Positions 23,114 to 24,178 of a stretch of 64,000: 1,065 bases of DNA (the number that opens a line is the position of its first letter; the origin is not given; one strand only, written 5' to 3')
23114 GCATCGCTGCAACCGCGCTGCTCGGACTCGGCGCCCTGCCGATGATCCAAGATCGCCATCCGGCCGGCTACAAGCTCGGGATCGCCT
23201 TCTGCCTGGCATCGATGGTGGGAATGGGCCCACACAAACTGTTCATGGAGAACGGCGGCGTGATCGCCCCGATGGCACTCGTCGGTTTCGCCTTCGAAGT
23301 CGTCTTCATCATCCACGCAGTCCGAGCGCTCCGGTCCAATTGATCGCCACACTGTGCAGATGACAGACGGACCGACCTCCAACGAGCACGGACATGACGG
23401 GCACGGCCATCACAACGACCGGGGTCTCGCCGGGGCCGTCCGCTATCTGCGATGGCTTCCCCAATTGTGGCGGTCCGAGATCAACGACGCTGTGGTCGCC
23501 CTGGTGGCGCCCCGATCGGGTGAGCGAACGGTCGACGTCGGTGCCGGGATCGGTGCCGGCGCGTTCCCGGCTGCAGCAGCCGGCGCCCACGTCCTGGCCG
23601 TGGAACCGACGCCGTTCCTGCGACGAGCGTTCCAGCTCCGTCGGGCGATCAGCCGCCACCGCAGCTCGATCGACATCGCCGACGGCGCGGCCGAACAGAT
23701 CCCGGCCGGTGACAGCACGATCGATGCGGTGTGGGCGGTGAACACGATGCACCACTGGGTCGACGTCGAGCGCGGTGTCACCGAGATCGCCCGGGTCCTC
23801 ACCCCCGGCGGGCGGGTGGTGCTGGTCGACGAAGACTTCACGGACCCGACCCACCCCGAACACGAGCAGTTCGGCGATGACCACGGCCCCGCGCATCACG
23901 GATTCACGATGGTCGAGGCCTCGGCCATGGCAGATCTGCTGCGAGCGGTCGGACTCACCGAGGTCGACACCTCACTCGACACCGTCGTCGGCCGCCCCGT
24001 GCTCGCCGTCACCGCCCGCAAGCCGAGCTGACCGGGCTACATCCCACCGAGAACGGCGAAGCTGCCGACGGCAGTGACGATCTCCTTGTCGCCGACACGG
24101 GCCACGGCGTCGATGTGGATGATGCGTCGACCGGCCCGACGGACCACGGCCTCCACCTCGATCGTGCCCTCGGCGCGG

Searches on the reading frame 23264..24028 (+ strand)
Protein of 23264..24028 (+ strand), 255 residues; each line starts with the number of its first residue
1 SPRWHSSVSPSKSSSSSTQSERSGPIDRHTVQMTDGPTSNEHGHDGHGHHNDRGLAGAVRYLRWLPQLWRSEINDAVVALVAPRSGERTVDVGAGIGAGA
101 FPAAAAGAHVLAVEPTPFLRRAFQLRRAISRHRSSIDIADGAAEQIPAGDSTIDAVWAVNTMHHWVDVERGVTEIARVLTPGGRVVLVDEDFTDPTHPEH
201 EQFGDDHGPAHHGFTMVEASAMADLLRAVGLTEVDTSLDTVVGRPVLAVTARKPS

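Call 35: search_protein_families(library=pfam, proteins=[window:23264-24028:+], max_evalue=0.001)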
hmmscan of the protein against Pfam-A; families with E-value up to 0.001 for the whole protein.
window:23264-24028:+ (255 aa): 7 families
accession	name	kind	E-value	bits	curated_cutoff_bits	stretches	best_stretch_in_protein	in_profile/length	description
PF08241.18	Methyltransf_11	-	7.1e-17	62.3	21.2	1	90-187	1-95/95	Methyltransferase domain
PF13649.12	Methyltransf_25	-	5e-12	46.8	27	1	90-183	2-97/97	Methyltransferase domain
PF08242.18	Methyltransf_12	-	1.8e-11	45.1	30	1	90-185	1-98/98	Methyltransferase domain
PF13489.12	Methyltransf_23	-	3.2e-09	37.2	27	1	63-232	3-160/164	Methyltransferase domain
PF01209.24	Ubie_methyltran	-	3.3e-06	27.1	20.1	1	68-189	34-153/233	ubiE/COQ5 methyltransferase family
PF13847.12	Methyltransf_31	-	3.7e-05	23.9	27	1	84-191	2-113/145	Methyltransferase domain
PF08003.17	Methyltransf_9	-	0.00026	20.5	23.8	1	69-188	98-218/315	Protein of unknown function (DUF1698)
